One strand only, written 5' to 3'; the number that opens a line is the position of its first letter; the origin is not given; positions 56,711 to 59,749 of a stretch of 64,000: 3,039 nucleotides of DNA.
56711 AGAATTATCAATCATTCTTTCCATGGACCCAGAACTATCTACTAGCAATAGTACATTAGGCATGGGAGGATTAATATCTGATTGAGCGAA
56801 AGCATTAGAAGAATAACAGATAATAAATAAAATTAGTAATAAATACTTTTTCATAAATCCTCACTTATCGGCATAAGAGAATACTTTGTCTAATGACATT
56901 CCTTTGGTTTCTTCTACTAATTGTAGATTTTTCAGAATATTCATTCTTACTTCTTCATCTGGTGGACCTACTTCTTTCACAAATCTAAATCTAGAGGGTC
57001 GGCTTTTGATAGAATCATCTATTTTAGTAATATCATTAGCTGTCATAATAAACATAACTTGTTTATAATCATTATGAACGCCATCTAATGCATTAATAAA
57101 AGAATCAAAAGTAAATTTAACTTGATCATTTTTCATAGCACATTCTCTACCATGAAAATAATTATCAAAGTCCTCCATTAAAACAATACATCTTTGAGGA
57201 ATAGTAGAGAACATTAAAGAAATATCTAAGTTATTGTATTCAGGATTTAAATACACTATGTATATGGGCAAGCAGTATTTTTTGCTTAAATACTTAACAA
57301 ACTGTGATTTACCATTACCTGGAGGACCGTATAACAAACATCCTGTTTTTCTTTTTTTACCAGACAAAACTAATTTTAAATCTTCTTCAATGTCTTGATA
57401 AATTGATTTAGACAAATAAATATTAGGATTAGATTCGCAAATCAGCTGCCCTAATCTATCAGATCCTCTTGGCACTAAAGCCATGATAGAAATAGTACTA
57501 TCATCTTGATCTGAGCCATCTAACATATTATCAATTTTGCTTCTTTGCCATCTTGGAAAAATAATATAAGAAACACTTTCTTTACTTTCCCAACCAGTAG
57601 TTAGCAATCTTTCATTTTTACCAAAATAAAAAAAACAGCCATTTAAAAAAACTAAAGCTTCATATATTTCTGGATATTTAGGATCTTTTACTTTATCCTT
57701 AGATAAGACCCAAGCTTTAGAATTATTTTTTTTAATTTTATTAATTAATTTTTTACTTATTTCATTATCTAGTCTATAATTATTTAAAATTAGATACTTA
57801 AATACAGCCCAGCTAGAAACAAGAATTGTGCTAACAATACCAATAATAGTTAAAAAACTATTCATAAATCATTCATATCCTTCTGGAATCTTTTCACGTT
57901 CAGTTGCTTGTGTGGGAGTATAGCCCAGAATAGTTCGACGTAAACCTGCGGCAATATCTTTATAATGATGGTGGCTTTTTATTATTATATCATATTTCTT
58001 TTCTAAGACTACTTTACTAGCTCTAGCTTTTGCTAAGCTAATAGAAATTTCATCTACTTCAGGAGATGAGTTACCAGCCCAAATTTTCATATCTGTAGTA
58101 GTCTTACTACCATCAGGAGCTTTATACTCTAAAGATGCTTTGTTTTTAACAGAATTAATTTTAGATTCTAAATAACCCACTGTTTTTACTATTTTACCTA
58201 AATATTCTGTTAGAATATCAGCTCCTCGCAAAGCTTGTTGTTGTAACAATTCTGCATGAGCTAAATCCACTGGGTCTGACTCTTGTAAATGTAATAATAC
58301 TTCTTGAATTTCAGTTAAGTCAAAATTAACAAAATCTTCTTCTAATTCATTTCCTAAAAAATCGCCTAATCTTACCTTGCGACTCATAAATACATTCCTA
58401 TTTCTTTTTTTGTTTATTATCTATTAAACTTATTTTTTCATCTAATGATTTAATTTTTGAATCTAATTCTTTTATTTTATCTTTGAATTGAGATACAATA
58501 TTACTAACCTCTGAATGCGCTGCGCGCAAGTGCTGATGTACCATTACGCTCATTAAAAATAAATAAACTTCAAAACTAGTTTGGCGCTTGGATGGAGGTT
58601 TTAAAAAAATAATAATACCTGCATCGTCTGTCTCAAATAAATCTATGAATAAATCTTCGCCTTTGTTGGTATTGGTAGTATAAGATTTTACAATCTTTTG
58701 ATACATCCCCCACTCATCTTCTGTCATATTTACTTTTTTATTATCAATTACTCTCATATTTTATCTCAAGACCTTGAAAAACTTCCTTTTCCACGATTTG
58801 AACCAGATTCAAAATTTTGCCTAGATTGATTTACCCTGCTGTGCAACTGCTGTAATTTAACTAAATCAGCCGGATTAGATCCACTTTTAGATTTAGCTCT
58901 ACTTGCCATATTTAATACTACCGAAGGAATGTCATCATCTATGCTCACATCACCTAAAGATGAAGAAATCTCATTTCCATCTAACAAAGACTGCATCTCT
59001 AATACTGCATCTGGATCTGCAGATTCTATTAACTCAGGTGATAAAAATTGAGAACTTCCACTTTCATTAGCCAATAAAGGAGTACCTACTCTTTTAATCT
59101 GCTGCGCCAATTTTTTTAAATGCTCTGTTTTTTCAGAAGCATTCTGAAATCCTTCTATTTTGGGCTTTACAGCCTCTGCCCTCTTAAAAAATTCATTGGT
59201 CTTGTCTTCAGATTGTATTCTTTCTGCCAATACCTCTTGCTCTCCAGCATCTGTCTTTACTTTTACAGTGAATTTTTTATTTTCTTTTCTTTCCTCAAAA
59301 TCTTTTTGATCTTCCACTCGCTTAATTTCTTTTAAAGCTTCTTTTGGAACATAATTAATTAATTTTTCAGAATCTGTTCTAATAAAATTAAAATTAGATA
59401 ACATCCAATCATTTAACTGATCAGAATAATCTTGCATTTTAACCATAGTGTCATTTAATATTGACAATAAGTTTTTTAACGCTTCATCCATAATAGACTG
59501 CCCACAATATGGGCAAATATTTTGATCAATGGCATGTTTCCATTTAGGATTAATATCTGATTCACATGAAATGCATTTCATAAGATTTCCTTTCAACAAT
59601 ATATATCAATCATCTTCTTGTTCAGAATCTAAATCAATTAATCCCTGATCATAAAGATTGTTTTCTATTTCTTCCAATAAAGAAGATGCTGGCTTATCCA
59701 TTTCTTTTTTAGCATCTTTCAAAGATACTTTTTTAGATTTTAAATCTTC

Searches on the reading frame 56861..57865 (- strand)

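Call 5: search_protein_families(library=pfam, proteins=[window:56861-57865:-], max_evalue=0.01)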
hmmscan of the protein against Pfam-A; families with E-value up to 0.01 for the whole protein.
window:56861-57865:- (334 aa): 5 families
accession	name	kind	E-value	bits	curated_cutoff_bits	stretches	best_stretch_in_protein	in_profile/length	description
PF00004.35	AAA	-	1.7e-13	51.6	21.2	1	176-298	1-128/131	ATPase family associated with various cellular activities (AAA)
PF03215.21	Rad17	-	0.00046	20.6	23.8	1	149-208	21-79/186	Rad17 P-loop domain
PF07728.20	AAA_5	-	0.00055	20.4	22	1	176-212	2-39/139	AAA domain (dynein-related subfamily)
PF00910.28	RNA_helicase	-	0.0013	19.6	21.5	1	177-239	2-64/105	RNA helicase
PF20720.3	nSTAND3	-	0.0063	16.7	27.2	0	173-277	17-111/155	Novel STAND NTPase 3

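Call 9: search_protein_families(library=phrogs, proteins=[window:56861-57865:-], max_evalue=0.001)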
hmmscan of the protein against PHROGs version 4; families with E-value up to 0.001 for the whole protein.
window:56861-57865:- (334 aa): 8 families
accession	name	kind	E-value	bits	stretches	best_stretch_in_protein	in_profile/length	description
phrog_7485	-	unknown function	1.4e-24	87.8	1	65-303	110-363/430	-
phrog_2376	-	other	7.6e-18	66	1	151-329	49-216/363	ATPase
phrog_3757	-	unknown function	1.9e-11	45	1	158-314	111-268/367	-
phrog_9172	-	unknown function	2.6e-10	40.7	1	151-326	85-271/509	-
phrog_10401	-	other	2.9e-08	33.9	1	170-317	457-602/667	ATPase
phrog_168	-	DNA, RNA and nucleotide metabolism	7.3e-08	33.5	1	164-316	34-175/314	clamp loader of DNA polymerase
phrog_10440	-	unknown function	1.1e-06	28.4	1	171-311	230-363/483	-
phrog_14322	-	unknown function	4.2e-05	24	1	177-286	230-336/398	-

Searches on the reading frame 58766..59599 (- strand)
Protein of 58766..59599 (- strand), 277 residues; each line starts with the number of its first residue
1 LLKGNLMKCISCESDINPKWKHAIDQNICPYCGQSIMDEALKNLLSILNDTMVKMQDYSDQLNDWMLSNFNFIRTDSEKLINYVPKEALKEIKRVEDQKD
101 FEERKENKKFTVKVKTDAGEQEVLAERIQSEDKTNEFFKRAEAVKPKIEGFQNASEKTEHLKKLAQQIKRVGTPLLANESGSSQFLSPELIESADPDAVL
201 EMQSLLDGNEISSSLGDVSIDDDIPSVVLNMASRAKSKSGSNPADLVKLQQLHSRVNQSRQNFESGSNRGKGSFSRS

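Call 5: search_protein_families(library=pfam, proteins=[window:58766-59599:-], max_evalue=0.01)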
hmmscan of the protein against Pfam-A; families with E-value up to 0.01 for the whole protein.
window:58766-59599:- (277 aa): 0 families

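Call 9: search_protein_families(library=phrogs, proteins=[window:58766-59599:-], max_evalue=0.001)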
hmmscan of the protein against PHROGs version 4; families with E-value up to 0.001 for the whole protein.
window:58766-59599:- (277 aa): 1 family
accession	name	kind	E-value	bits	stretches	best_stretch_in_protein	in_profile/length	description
phrog_4875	-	unknown function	1.7e-05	25.8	1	7-57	13-61/77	-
